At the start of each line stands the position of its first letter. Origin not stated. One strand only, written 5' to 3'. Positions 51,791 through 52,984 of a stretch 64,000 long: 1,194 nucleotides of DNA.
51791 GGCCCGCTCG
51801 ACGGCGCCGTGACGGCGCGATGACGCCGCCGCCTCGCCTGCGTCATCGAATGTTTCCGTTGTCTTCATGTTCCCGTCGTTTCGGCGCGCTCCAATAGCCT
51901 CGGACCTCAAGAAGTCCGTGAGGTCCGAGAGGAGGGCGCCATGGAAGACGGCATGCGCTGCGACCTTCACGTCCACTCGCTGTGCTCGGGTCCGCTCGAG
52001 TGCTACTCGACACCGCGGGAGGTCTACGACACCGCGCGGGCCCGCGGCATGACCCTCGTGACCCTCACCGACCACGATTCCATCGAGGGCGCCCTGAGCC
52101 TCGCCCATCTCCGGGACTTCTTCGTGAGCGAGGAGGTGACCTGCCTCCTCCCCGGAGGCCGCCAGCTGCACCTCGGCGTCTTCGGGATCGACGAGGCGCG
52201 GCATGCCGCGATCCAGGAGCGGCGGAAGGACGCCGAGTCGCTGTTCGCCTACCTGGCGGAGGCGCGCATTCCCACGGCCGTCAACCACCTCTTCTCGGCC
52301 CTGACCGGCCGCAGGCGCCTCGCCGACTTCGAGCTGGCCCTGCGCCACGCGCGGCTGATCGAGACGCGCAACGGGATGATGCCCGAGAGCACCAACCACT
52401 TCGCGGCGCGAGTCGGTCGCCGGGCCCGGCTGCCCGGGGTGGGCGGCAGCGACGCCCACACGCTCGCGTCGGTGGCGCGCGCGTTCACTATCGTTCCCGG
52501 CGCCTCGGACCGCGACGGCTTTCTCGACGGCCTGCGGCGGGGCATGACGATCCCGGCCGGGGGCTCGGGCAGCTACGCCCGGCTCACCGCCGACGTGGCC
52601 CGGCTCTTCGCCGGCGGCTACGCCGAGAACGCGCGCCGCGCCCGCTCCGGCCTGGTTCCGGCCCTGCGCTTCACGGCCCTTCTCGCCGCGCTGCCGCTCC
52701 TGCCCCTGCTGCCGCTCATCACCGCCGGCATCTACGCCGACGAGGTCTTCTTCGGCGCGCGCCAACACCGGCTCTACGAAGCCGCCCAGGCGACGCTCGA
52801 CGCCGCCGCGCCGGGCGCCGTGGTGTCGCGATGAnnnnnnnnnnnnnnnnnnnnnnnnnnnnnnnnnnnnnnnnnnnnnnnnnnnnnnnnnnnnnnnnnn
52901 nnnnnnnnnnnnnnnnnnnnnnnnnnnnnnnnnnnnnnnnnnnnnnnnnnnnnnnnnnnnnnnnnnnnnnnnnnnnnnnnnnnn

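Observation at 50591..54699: A phosphoester/lipid-remodelling gene cluster directly upstream of the Pho regulon: candidate phosphate-starvation membrane-lipid replacement and Pi-scavenging module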

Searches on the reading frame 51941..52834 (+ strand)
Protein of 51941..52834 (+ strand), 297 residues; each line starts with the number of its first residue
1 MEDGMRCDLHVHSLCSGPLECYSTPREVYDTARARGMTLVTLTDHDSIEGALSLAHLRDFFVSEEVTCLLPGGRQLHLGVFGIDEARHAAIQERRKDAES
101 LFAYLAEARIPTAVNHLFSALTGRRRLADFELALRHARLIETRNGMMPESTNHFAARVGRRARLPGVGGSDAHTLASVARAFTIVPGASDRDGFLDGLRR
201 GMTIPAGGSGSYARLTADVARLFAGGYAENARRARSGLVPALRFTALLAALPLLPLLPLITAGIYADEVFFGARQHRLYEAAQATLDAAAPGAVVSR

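Call 7: search_protein_families(library=pfam, proteins=[window:51941-52834:+], max_evalue=0.01)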
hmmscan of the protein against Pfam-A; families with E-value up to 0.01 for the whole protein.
window:51941-52834:+ (297 aa): 2 families
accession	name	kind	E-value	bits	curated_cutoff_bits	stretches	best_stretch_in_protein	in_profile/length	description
PF13263.12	PHP_C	-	5.1e-11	42.4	21.3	1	151-201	3-54/56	PHP-associated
PF02811.25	PHP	-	0.00046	21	26.4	1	8-53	1-45/164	PHP domain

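Call 8: search_protein_families(library=ncbifam, proteins=[window:51941-52834:+], max_evalue=0.01)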
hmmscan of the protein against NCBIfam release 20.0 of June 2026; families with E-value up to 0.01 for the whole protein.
window:51941-52834:+ (297 aa): 4 families
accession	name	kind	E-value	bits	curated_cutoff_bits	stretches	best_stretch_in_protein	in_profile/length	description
NF038032.1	CehA_McbA_metalo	domain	8.6e-11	41.8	80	1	6-205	4-215/315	CehA/McbA family metallohydrolase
NF041577.1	nside_bi_sphtase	equivalog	1.1e-06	28.1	400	1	6-51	3-45/276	3',5'-nucleoside bisphosphate phosphatase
NF006702.0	PRK09248.1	domain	4.9e-05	22.9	264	1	6-51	4-48/246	PHP domain-containing protein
NF047791.1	RNaseRnm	equivalog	0.0035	16.6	375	1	7-51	3-44/275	RNase RNM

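Call 24: find_homologous_proteins(query=window:51941-52834:+)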
Query window:51941-52834:+ (297 aa): 1479 proteins with E <= 0.001 among 8000 candidates; the best 120 are listed.
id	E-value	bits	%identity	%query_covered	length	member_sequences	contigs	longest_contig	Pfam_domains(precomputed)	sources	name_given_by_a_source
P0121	3.6e-189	645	100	100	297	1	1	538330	PF13263.13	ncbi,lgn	-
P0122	6.3e-154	529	82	100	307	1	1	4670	PF13263.13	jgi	jgi:predicted metal-dependent phosphoesterase TrpH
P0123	1.6e-153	528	84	94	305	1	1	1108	PF13263.13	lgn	-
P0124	4.6e-153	526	83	98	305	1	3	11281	PF13263.13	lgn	-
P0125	1.2e-145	502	78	100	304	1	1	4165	PF13263.13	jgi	jgi:predicted metal-dependent phosphoesterase TrpH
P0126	2.0e-133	462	75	95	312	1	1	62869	PF13263.13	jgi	jgi:predicted metal-dependent phosphoesterase TrpH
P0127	2.4e-131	455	75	94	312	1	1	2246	PF13263.13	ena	-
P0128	4.7e-111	389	65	95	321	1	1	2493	PF13263.13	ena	-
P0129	1.9e-110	387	65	94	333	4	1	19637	PF13263.13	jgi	jgi:predicted metal-dependent phosphoesterase TrpH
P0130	9.4e-110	384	73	88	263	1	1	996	PF13263.13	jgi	jgi:hypothetical protein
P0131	1.1e-109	384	65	94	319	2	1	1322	PF13263.13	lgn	-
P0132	2.7e-106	373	62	98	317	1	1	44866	PF13263.13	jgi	jgi:predicted metal-dependent phosphoesterase TrpH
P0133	3.1e-106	373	65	94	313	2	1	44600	PF13263.13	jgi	jgi:predicted metal-dependent phosphoesterase TrpH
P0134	3.2e-106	373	65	94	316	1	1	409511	PF13263.13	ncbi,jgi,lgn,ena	-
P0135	4.6e-106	372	64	95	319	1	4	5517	PF13263.13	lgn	-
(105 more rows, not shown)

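Call 38: search_solved_structures(query=window:51941-52834:+, max_evalue=0.1, show_alignments=1)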
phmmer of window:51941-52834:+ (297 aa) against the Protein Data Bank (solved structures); distinct sequences matched with E-value up to 0.1: 1.
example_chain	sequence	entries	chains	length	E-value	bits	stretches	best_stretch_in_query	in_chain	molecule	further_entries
2yb1_A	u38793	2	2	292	0.00066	22.3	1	7-90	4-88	AMIDOHYDROLASE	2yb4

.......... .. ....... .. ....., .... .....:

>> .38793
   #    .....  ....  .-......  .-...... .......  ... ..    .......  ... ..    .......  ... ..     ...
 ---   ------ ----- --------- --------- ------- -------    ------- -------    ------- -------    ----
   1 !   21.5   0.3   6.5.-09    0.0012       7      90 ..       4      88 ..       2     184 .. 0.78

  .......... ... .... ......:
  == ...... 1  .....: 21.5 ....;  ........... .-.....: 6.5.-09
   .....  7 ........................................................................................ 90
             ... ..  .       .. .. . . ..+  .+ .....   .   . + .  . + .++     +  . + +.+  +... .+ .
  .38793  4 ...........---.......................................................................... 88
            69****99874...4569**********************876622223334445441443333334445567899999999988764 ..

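Call 47: predict_structure(alignment_id=A3)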
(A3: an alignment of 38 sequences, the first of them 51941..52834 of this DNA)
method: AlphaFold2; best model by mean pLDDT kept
length: 297 residues; sequences in the alignment: 38
mean_pLDDT: 94.3   pTM: 0.90
mean pLDDT of the five models: 94.3, 94.3, 93.3, 93.2, 93.2
residues with pLDDT >= 90: 267; 70-90: 19; 50-70: 6; < 50: 5
segments of 3 or more residues with pLDDT < 50: 294-297
pLDDT, mean of each block of 10 residues (from residue 1): 87 86 93 98 97 98 98 96 98 98 98 97 90 97 98 98 98 96 98 98 97 96 91 95 95 95 97 97 85 51
secondary structure, 60 per line:
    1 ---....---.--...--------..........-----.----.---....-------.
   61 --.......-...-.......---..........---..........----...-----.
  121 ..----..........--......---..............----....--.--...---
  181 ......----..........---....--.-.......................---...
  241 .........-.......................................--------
elements in order: E4-7 H25-34 H49-52 E63-69 E75-81 H85-94 H98-107 E112-114 H127-136 E139-144 H149-161 E166-169 E181-186 H191-200 E204-207 H212-234 H238-249 H251-289

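Call 49: fold_search(model_id=the predicted structure, library=pdb)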
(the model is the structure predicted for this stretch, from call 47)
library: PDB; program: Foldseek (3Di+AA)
matches with E <= 10: 228; with E <= 0.001: 18
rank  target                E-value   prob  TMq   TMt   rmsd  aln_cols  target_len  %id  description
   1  3e38_B                1.3e-08  1.00  0.52  0.45   5.3       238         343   17  CRYSTAL STRUCTURE OF A TWO-DOMAIN PROTEIN CONTAINING PREDICTED PHP-LIKE METAL-DEPENDENT PHOSPHOESTERASE (BVU_3505) FRO (released 2008-10-07)
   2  7ug9                  3.2e-08  1.00  0.45  0.63   4.2       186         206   16  Crystal structure of RNase AM PHP domain (released 2022-08-31)
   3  3e38_A                3.8e-08  1.00  0.52  0.45   4.9       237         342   18  CRYSTAL STRUCTURE OF A TWO-DOMAIN PROTEIN CONTAINING PREDICTED PHP-LIKE METAL-DEPENDENT PHOSPHOESTERASE (BVU_3505) FRO (released 2008-10-07)
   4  7rty_A                3.8e-08  1.00  0.52  0.62   4.3       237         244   18  Crystal Structure of PsfC from Pseudomonas syringae PB-5123 (released 2021-09-15)
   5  3o0f                  3.8e-08  1.00  0.45  0.46   7.8       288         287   16  Crystal structure of a putative metal-dependent phosphoesterase (BAD_1165) from bifidobacterium adolescentis atcc 15703  (released 2010-08-25)
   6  2anu_F                1.3e-07  1.00  0.51  0.65   4.6       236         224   16  Crystal structure of Predicted metal-dependent phosphoesterase (PHP family) (tm0559) from THERMOTOGA MARITIMA at 2.40  (released 2005-10-18)
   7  3e0f                  3.0e-07  1.00  0.45  0.46   8.6       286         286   16  Crystal structure of a putative metal-dependent phosphoesterase (bad_1165) from bifidobacterium adolescentis atcc 15703  (released 2008-09-02)
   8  9etk                  8.1e-07  1.00  0.40  0.42   9.7       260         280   13  Crystal structure of Vibrio cholerae RNase AM (released 2024-09-11)
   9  2anu_C                8.6e-07  1.00  0.50  0.65   6.6       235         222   15  Crystal structure of Predicted metal-dependent phosphoesterase (PHP family) (tm0559) from THERMOTOGA MARITIMA at 2.40  (released 2005-10-18)
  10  2anu_E                1.2e-06  1.00  0.49  0.64   4.8       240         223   15  Crystal structure of Predicted metal-dependent phosphoesterase (PHP family) (tm0559) from THERMOTOGA MARITIMA at 2.40  (released 2005-10-18)
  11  2anu_A                1.2e-06  1.00  0.51  0.65   4.6       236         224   16  Crystal structure of Predicted metal-dependent phosphoesterase (PHP family) (tm0559) from THERMOTOGA MARITIMA at 2.40  (released 2005-10-18)
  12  2yb1                  1.8e-06  1.00  0.44  0.46   9.8       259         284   20  Structure of an amidohydrolase from Chromobacterium violaceum (EFI target EFI-500202) with bound Mn, AMP and phosphate. (released 2011-03-16)
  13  2anu_B                2.9e-06  1.00  0.49  0.64   4.8       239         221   15  Crystal structure of Predicted metal-dependent phosphoesterase (PHP family) (tm0559) from THERMOTOGA MARITIMA at 2.40  (released 2005-10-18)
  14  5zb8_A                1.2e-05  1.00  0.49  0.38   4.6       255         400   18  Crystal structure of the novel lesion-specific endonuclease PfuEndoQ from Pyrococcus furiosus (released 2018-04-04)
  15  5zb8_C                2.5e-05  1.00  0.51  0.39   4.3       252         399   17  Crystal structure of the novel lesion-specific endonuclease PfuEndoQ from Pyrococcus furiosus (released 2018-04-04)
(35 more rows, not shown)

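Call 50: search_protein_families(library=pfam, alignment_id=A3, max_evalue=0.01)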
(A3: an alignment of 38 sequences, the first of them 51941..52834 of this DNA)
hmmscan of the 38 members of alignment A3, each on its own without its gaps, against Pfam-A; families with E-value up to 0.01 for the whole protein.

A. member 1, window:51941-52834:+ (297 aa): 2 families
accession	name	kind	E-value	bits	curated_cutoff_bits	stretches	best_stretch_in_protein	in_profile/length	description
PF13263.12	PHP_C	-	5.1e-11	42.4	21.3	1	151-201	3-54/56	PHP-associated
PF02811.25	PHP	-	0.00046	21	26.4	1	8-53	1-45/164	PHP domain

B. families by the number of members that match (of 38 scanned): 2 families
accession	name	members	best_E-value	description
PF13263.12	PHP_C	38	2.1e-13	PHP-associated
PF02811.25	PHP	8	0.00046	PHP domain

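Call 51: find_related_loci(query=A3, collection=metagenome_contigs, flank=6000)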
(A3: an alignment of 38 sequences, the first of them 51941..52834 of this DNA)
Query A3 (297 aa) in metagenome_contigs; peptide patterns used: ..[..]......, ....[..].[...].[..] (x = any residue, [..] = any of these).
600 stretches matched a pattern (row limit reached: there are more); 442 encode a relative of the query (tblastn E <= 1e-3); the best 80 are kept; 80 distinct loci.
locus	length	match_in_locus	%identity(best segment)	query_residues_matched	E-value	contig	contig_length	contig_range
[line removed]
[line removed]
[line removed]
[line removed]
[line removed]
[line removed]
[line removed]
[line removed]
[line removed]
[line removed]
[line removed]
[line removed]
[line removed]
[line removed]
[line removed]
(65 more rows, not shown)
